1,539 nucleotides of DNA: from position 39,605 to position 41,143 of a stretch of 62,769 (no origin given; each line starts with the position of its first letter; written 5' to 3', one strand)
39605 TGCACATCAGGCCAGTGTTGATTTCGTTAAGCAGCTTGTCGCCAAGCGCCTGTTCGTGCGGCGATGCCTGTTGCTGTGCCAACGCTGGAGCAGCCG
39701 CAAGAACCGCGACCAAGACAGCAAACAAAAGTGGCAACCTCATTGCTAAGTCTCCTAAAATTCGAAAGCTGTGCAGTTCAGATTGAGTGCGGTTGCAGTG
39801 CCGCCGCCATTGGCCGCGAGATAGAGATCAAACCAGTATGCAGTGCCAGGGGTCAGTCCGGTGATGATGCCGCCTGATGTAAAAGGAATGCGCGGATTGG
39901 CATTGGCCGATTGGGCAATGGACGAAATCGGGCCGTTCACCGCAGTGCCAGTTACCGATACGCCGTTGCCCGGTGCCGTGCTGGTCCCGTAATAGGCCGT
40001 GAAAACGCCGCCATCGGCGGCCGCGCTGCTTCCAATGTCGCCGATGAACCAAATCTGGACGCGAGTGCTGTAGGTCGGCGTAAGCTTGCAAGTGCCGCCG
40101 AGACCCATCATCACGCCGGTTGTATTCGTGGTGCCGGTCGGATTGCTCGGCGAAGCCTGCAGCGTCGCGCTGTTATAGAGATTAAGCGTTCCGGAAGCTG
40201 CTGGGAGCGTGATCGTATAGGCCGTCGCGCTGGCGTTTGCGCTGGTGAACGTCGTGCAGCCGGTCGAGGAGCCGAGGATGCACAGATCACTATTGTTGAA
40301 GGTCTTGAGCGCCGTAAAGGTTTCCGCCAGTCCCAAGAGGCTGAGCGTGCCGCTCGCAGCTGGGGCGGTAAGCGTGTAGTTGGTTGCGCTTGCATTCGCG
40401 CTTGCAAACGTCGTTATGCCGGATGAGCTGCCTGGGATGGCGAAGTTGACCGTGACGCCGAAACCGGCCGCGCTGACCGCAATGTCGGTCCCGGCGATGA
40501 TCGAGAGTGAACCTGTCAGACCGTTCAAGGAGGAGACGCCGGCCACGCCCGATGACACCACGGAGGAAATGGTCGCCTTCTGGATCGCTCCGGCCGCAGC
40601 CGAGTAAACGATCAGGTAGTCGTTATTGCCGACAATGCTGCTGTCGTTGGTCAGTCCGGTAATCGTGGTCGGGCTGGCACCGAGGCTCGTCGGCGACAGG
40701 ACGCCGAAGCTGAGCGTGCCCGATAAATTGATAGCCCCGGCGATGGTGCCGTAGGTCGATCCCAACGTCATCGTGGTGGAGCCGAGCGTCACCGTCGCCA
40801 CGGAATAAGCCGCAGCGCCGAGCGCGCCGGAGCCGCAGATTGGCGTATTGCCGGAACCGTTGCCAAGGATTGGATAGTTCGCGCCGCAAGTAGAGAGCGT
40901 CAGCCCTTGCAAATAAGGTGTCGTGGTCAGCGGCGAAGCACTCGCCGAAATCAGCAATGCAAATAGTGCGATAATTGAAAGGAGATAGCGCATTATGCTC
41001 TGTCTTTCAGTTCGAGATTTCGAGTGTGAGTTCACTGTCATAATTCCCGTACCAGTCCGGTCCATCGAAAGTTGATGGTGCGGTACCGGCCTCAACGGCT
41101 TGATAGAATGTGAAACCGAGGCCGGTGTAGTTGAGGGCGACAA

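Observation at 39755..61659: Five large fibre-like late proteins carry Sec signal peptides and paired cysteines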

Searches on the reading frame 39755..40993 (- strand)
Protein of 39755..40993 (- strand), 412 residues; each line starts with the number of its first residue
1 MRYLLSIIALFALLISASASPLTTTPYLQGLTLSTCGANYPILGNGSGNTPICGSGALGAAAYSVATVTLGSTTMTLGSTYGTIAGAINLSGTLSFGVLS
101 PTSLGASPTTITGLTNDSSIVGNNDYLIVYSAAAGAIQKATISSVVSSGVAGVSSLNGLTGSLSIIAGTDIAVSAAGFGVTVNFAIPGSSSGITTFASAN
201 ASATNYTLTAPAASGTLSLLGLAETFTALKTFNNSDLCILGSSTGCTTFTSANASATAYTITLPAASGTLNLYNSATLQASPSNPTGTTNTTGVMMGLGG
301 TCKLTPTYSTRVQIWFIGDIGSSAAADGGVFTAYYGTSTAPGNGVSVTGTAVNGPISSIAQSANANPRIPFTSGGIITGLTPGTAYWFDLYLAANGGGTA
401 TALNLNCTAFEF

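Call 5: search_protein_families(library=pfam, proteins=[window:39755-40993:-], max_evalue=0.1)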
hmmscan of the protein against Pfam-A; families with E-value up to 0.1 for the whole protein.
window:39755-40993:- (412 aa): 1 family
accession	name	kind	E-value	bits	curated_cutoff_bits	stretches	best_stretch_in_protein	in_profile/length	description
PF24612.2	Ig_TgrO1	-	0.0024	18.5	27.9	0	241-274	37-72/81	TgrO1-like, immunoglobulin-like domain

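Call 6: search_protein_families(library=phrogs, proteins=[window:39755-40993:-], max_evalue=0.01)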
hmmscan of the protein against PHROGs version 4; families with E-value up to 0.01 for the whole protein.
window:39755-40993:- (412 aa): 0 families

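Call 40: search_dna_similar(query=window:39755-40993:-, collection=phages, mode=protein, max_rows=30)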
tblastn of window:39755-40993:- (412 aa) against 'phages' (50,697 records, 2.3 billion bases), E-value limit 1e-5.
No match.

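Call 72: find_homologous_proteins(query=window:39755-40993:-, max_evalue=0.001)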
Query window:39755-40993:- (412 aa): 162 proteins with E <= 0.001 among 8000 candidates; the best 120 are listed.
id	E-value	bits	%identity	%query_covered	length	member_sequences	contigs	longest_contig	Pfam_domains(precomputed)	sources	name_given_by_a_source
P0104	3.8e-243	825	100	100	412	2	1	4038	-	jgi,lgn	jgi:hypothetical protein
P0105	4.1e-183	627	81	100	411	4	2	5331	-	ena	-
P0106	4.9e-59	219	63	21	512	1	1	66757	-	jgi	jgi:hypothetical protein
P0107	5.7e-41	159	43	56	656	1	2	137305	-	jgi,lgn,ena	jgi:hypothetical protein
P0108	7.1e-40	156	69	22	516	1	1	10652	PF24612.2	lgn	-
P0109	4.0e-39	153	70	37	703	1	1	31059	-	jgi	jgi:hypothetical protein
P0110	1.7e-35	141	38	74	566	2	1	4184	-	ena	-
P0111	5.5e-34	136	36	55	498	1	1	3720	-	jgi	jgi:hypothetical protein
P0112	5.7e-33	133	40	56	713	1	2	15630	-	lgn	-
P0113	6.4e-33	133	57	35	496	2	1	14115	-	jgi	jgi:hypothetical protein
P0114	7.6e-33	132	53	38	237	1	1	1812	-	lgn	-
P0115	1.6e-32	131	43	56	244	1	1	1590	-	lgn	-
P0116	6.6e-32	129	54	37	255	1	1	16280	-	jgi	jgi:hypothetical protein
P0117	5.8e-31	126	56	34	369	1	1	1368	-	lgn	-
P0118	1.1e-30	125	53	34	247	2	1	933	-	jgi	-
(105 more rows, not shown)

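Call 106: search_protein_families(library=ncbifam, proteins=[window:39755-40993:-], max_evalue=0.01)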
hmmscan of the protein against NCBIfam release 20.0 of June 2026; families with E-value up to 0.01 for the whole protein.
window:39755-40993:- (412 aa): 0 families

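Call 108: search_solved_structures(query=window:39755-40993:-, max_evalue=0.1)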
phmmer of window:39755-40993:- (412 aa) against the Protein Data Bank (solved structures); distinct sequences matched with E-value up to 0.1: 0.
